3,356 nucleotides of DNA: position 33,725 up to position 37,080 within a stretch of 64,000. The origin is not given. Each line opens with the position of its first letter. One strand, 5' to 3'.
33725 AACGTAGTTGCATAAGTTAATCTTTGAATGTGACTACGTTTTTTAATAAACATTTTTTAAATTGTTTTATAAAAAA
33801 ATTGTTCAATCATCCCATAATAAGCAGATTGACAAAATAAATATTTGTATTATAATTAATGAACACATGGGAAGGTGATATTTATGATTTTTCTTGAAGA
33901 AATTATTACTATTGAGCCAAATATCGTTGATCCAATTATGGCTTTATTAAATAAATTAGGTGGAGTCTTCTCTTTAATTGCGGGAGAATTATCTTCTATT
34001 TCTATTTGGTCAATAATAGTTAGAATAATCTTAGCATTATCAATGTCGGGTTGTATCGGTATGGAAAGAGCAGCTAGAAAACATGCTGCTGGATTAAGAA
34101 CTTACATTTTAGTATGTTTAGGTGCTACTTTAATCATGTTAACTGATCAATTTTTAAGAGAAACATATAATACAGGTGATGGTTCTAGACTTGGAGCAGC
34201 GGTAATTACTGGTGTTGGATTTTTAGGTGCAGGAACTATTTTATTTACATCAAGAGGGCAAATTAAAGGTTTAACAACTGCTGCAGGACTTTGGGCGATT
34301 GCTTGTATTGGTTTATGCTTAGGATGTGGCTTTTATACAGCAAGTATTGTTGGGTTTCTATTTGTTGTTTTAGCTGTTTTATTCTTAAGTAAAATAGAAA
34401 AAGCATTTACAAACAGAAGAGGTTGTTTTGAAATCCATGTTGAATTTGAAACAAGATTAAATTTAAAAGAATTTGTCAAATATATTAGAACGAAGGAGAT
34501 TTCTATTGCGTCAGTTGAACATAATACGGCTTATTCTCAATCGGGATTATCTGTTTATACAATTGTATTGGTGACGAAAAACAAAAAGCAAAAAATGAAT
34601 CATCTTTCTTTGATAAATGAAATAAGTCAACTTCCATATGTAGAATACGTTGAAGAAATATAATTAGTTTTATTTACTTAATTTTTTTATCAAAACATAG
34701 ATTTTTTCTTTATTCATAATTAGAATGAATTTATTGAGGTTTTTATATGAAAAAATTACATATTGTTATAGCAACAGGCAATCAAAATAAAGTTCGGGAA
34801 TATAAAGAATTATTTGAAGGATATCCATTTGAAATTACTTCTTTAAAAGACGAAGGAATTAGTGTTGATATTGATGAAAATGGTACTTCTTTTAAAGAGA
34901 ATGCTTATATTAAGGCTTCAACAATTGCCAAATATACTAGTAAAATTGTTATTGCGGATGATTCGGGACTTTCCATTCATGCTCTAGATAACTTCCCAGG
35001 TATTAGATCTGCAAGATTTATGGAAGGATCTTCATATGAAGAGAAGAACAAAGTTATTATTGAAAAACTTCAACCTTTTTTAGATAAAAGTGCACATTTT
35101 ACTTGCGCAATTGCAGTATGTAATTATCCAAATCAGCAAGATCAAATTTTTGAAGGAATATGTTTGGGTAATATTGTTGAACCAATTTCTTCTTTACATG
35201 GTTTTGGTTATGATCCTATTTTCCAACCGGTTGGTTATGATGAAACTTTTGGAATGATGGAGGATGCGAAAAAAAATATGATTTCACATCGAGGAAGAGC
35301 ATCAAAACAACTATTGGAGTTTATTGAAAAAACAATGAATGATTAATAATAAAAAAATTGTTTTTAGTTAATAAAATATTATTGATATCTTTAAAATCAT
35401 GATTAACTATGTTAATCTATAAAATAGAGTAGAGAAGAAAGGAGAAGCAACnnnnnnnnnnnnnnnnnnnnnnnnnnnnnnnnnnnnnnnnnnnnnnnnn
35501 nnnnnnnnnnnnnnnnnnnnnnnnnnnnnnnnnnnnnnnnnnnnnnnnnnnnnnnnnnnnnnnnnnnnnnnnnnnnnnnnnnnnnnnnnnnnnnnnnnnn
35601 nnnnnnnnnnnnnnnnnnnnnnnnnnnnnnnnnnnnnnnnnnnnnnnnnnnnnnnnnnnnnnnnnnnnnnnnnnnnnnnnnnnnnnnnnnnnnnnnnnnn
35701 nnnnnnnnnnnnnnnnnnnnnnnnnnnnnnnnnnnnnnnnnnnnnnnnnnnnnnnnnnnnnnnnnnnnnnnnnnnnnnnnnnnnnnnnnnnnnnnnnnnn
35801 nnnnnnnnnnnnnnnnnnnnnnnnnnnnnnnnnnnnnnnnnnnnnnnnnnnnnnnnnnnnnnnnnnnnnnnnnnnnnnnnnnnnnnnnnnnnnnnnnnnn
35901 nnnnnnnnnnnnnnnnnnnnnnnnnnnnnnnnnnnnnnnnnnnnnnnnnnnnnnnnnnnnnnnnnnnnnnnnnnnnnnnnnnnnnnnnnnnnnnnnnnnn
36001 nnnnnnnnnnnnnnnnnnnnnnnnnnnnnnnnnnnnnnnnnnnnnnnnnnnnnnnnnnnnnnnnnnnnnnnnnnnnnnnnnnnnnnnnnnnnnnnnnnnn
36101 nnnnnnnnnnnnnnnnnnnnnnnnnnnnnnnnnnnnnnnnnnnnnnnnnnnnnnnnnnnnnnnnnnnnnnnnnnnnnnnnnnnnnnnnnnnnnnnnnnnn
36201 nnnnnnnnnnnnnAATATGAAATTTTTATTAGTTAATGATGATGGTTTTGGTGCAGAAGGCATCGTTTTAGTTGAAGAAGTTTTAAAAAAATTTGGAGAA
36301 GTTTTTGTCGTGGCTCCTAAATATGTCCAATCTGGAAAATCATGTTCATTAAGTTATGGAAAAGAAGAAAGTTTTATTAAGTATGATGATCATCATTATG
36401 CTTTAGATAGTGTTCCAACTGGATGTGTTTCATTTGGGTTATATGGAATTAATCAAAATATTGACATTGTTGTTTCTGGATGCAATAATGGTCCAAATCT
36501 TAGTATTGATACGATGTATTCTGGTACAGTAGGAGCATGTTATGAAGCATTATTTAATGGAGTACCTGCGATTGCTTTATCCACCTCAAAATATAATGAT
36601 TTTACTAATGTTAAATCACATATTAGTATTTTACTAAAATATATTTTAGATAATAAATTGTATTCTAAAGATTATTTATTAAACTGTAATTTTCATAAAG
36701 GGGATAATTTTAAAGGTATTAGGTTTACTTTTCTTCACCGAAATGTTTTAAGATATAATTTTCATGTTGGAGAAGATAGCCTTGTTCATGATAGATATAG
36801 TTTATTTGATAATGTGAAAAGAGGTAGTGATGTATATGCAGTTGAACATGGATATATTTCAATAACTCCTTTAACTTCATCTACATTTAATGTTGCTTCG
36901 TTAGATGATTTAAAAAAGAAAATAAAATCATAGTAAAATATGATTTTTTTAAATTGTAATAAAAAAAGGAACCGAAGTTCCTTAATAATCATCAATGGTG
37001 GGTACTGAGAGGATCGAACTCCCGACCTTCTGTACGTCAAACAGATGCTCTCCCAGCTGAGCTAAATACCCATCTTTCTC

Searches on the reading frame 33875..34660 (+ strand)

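Call 71: search_protein_families(library=pfam, proteins=[window:33875-34660:+], max_evalue=0.001)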
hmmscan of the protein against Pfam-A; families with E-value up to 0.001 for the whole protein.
window:33875-34660:+ (262 aa): 1 family
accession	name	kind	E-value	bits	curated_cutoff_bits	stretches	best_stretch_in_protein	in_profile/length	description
PF02308.21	MgtC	-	1.2e-34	119.7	31.4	1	51-176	1-120/121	MgtC family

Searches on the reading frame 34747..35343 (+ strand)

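Call 71: search_protein_families(library=pfam, proteins=[window:34747-35343:+], max_evalue=0.001)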
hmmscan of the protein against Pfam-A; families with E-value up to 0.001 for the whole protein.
window:34747-35343:+ (199 aa): 1 family
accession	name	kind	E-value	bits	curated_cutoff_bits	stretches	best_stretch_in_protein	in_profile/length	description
PF01725.21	Ham1p_like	-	1.2e-58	198.5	22.5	1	6-192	1-186/186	Ham1 family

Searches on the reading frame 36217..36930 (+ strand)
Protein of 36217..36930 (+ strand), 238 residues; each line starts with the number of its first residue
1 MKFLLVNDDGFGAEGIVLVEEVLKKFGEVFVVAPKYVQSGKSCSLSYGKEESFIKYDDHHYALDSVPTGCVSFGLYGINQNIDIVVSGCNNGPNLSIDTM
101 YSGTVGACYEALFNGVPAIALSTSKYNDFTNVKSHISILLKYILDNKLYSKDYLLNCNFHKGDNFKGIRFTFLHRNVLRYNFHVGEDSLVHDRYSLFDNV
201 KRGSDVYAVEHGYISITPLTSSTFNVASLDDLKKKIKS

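Call 71: search_protein_families(library=pfam, proteins=[window:36217-36930:+], max_evalue=0.001)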
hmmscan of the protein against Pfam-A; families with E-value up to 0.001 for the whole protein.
window:36217-36930:+ (238 aa): 1 family
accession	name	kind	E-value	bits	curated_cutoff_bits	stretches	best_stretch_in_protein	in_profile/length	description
PF01975.23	SurE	-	1.1e-39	136.6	22.1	1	4-176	2-185/189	Survival protein SurE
